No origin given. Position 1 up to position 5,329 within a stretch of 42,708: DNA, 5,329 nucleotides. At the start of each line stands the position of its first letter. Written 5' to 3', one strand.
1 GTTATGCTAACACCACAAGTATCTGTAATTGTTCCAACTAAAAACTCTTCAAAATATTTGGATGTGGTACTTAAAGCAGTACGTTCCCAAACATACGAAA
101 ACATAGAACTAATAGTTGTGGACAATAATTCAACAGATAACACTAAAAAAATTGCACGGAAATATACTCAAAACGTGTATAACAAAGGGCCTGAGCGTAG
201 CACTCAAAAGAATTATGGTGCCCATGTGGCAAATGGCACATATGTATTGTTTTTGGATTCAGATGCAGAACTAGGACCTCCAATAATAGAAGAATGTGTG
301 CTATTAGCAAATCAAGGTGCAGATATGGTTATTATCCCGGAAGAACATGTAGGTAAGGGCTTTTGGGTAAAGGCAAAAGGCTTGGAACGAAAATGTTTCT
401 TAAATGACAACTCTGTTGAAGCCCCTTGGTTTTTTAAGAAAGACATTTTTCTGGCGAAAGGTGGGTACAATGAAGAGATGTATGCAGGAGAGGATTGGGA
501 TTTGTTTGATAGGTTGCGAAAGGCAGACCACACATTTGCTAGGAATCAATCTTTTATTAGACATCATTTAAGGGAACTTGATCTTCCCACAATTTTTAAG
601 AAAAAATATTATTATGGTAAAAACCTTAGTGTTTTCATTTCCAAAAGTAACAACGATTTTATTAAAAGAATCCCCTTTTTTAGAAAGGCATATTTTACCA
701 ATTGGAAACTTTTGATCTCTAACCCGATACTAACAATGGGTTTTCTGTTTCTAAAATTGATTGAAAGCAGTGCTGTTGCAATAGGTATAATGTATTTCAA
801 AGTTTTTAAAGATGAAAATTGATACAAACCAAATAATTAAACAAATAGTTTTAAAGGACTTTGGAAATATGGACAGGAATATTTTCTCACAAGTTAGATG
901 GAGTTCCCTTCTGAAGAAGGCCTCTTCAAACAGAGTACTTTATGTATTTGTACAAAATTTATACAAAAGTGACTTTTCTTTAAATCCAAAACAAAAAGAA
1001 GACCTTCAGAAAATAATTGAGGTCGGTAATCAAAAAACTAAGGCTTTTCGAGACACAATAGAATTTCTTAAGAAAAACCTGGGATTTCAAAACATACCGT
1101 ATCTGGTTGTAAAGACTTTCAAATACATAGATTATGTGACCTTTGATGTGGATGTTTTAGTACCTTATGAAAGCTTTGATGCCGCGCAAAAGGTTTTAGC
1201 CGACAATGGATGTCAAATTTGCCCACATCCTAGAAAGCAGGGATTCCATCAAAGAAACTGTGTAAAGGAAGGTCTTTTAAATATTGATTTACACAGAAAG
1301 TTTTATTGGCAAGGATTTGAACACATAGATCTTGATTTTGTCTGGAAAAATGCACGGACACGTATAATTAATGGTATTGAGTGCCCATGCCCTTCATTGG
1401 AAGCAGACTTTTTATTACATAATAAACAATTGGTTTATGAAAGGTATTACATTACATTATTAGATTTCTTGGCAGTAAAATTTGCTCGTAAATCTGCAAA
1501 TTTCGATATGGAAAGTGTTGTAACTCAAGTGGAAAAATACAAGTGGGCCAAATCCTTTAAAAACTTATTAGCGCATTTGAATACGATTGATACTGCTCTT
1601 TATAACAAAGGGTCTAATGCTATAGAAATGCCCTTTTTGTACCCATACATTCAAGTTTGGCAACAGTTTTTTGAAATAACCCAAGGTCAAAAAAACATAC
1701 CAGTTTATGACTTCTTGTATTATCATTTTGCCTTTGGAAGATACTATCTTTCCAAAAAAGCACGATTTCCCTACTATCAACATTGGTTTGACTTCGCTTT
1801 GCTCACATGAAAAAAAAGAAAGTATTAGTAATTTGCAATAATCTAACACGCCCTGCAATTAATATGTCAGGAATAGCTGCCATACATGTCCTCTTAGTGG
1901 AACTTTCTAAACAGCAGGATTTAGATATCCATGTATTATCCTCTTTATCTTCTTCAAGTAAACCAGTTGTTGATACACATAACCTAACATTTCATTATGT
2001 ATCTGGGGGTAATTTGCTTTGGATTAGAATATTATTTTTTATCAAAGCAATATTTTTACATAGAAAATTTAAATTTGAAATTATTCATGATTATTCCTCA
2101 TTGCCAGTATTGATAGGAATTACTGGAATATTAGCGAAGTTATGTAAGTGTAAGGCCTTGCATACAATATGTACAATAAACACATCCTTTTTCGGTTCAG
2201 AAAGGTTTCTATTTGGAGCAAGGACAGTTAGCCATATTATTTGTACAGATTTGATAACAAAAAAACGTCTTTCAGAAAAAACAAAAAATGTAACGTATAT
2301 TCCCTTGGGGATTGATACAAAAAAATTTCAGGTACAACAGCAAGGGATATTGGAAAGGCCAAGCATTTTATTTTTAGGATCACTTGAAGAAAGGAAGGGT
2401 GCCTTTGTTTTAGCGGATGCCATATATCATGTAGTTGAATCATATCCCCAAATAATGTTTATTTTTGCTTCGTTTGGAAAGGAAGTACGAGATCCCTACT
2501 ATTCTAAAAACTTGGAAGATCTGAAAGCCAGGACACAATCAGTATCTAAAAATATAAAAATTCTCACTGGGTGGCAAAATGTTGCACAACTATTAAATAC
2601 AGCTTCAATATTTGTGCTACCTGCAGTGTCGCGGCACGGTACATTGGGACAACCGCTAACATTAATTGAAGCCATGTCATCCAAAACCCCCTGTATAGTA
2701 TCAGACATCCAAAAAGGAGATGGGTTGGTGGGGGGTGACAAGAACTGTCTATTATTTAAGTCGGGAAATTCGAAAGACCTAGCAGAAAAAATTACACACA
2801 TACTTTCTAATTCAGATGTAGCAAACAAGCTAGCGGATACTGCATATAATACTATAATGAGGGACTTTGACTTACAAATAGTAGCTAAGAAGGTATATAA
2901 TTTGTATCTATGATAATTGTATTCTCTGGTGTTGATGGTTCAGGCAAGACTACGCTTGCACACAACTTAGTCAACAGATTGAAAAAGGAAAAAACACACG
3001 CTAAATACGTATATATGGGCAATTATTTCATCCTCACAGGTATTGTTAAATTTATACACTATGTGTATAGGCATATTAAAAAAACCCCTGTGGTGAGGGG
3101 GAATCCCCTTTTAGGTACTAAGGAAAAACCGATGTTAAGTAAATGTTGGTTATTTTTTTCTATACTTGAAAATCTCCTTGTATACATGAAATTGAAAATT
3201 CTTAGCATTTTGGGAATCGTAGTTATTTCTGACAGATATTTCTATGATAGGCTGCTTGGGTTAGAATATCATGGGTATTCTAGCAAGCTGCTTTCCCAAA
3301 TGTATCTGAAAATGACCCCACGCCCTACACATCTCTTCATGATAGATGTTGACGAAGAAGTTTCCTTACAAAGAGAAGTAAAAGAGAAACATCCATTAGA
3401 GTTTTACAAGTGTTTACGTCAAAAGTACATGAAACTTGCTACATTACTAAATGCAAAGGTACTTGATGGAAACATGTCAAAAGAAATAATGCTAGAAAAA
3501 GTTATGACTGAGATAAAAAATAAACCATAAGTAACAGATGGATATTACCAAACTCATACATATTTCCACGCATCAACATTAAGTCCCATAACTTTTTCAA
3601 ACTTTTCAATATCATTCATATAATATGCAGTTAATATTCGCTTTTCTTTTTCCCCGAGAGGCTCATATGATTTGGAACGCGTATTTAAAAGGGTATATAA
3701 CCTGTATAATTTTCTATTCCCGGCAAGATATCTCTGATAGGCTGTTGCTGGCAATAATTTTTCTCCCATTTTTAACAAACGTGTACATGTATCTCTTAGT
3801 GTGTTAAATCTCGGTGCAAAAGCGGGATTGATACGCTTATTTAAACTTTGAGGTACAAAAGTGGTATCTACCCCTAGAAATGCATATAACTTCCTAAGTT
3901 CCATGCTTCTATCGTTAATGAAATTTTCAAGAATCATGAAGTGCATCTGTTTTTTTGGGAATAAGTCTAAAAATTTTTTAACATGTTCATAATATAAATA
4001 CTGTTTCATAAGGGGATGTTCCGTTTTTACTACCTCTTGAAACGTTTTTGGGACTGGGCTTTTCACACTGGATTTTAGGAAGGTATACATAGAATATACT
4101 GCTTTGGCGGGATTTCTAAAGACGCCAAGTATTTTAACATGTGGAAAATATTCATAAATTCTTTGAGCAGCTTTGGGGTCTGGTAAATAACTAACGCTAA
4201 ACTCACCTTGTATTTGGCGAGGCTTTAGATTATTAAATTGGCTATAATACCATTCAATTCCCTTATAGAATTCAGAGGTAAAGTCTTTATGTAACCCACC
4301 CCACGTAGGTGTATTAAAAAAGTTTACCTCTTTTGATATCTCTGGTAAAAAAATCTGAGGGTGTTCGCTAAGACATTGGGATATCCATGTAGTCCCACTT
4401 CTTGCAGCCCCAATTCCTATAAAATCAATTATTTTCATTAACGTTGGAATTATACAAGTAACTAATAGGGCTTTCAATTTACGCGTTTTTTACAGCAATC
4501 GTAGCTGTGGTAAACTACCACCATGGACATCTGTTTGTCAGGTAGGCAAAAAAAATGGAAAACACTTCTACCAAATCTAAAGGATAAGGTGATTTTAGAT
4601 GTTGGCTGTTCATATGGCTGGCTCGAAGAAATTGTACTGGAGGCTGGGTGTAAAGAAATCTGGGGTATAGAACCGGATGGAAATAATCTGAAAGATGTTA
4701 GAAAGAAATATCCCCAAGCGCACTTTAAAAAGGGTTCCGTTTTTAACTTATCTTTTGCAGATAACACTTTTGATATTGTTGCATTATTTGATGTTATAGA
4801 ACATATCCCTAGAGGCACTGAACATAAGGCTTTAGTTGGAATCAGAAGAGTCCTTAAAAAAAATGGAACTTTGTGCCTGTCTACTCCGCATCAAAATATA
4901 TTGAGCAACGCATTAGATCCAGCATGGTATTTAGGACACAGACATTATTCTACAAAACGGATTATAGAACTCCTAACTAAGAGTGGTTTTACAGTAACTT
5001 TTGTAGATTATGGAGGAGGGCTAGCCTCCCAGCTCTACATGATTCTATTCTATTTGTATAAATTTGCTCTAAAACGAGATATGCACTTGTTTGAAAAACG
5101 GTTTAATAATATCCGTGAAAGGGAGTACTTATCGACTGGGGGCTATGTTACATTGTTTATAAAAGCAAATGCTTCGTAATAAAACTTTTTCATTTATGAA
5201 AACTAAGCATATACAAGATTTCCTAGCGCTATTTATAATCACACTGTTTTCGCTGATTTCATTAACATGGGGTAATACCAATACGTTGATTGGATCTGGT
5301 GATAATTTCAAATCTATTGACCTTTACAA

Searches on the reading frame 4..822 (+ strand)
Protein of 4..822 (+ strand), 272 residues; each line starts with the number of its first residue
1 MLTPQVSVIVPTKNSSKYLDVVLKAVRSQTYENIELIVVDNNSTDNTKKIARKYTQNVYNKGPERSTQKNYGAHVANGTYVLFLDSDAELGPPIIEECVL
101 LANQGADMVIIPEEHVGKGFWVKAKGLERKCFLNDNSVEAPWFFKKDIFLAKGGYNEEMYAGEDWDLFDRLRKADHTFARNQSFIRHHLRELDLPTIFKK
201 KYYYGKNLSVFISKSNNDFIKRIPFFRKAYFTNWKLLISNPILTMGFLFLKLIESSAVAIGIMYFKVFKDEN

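Call 13: search_protein_families(library=pfam, proteins=[window:4-822:+], max_evalue=0.001)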
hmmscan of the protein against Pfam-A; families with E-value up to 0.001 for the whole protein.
window:4-822:+ (272 aa): 3 families
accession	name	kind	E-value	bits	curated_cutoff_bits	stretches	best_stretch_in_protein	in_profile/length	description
PF00535.33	Glycos_transf_2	-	4.7e-25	88.9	23.3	1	7-124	1-126/168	Glycosyl transferase family 2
PF10111.15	Glyco_tranf_2_2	-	1.5e-12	48.1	27.3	2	7-93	1-97/276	Glycosyltransferase like family 2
PF13641.12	Glyco_tranf_2_3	-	7.1e-07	29.9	27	1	4-109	1-119/230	Glycosyltransferase like family 2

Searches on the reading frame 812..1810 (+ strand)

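Call 13: search_protein_families(library=pfam, proteins=[window:812-1810:+], max_evalue=0.001)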
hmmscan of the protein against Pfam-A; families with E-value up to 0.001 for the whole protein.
window:812-1810:+ (332 aa): 1 family
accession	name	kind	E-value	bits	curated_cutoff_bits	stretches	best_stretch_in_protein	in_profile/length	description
PF14907.12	NTP_transf_5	-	4.5e-16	59.6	31.2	1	27-256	2-244/249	Uncharacterised nucleotidyltransferase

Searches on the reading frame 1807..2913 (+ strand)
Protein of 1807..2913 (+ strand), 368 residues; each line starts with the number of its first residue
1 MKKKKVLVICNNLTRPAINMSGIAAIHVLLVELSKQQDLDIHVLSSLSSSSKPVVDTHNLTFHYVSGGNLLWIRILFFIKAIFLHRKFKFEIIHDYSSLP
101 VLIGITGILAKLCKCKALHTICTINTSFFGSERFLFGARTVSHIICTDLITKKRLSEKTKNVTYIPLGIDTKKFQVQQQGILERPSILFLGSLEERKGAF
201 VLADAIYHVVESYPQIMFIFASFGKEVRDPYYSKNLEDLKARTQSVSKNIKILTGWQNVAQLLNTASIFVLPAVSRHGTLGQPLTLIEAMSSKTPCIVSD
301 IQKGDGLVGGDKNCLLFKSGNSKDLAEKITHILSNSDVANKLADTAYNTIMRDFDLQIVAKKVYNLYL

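Call 13: search_protein_families(library=pfam, proteins=[window:1807-2913:+], max_evalue=0.001)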
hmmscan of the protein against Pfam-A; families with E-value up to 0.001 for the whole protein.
window:1807-2913:+ (368 aa): 4 families
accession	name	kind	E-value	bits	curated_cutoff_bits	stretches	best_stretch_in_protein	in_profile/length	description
PF13692.12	Glyco_trans_1_4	-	4.4e-22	79.3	27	1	184-335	1-142/142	Glycosyl transferases group 1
PF00534.26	Glycos_transf_1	-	9.2e-20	71.3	26.4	1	175-348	5-171/172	Glycosyl transferases group 1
PF13439.12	Glyco_transf_4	-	0.00023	21.7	28.5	1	36-172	17-169/170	Glycosyltransferase Family 4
PF13524.12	Glyco_trans_1_2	-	0.00074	19.9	25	0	258-360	39-139/144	Glycosyl transferase-like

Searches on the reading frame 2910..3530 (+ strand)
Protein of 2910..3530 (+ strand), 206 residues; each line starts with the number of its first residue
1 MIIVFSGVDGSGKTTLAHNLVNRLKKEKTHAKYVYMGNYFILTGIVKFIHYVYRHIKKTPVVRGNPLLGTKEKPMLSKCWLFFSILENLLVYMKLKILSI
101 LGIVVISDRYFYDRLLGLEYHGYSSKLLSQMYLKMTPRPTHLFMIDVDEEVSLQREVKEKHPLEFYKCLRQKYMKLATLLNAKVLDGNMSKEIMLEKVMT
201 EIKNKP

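Call 13: search_protein_families(library=pfam, proteins=[window:2910-3530:+], max_evalue=0.001)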
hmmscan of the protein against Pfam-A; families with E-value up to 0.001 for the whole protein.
window:2910-3530:+ (206 aa): 3 families
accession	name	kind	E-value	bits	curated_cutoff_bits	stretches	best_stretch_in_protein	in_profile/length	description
PF02223.23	Thymidylate_kin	-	2.6e-13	50.5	27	1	91-196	69-183/185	Thymidylate kinase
PF01637.24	ATPase_2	-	7.3e-05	23.1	33.2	1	2-182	22-187/225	ATPase domain predominantly from Archaea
PF05729.18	NACHT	-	0.00046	20.5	26.7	0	3-33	3-36/167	NACHT domain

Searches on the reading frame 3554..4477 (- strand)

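Call 13: search_protein_families(library=pfam, proteins=[window:3554-4477:-], max_evalue=0.001)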
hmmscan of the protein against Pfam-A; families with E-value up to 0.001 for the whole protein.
window:3554-4477:- (307 aa): 2 families
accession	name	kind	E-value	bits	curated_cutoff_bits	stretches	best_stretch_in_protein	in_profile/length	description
PF00685.33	Sulfotransfer_1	-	3.6e-20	72.9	22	1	18-214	3-190/255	Sulfotransferase domain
PF13469.12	Sulfotransfer_3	-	7.7e-16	59.4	27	1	21-205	4-214/216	Sulfotransferase family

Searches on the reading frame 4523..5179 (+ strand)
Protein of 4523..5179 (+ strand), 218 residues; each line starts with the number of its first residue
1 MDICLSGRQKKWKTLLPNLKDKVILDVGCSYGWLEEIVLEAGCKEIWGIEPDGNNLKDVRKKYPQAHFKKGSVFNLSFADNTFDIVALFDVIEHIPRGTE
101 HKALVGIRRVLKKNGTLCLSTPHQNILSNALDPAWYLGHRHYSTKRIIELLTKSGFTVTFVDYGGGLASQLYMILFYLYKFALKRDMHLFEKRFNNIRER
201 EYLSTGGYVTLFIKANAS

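Call 13: search_protein_families(library=pfam, proteins=[window:4523-5179:+], max_evalue=0.001)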
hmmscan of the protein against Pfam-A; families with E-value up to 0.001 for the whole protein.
window:4523-5179:+ (218 aa): 6 families
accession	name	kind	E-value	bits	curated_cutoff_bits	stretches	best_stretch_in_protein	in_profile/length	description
PF08241.18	Methyltransf_11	-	7.4e-17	62.2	21.2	1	25-118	1-94/95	Methyltransferase domain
PF13649.12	Methyltransf_25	-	1e-14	55.4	27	1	24-115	1-97/97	Methyltransferase domain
PF13489.12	Methyltransf_23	-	2e-14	54.1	27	1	14-159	15-162/164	Methyltransferase domain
PF13847.12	Methyltransf_31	-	4.5e-10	39.8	27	1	20-123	3-113/145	Methyltransferase domain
PF08242.18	Methyltransf_12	-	1.6e-09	38.8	30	1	25-117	1-98/98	Methyltransferase domain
PF08003.17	Methyltransf_9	-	6.5e-07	29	23.8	1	10-121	102-219/315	Protein of unknown function (DUF1698)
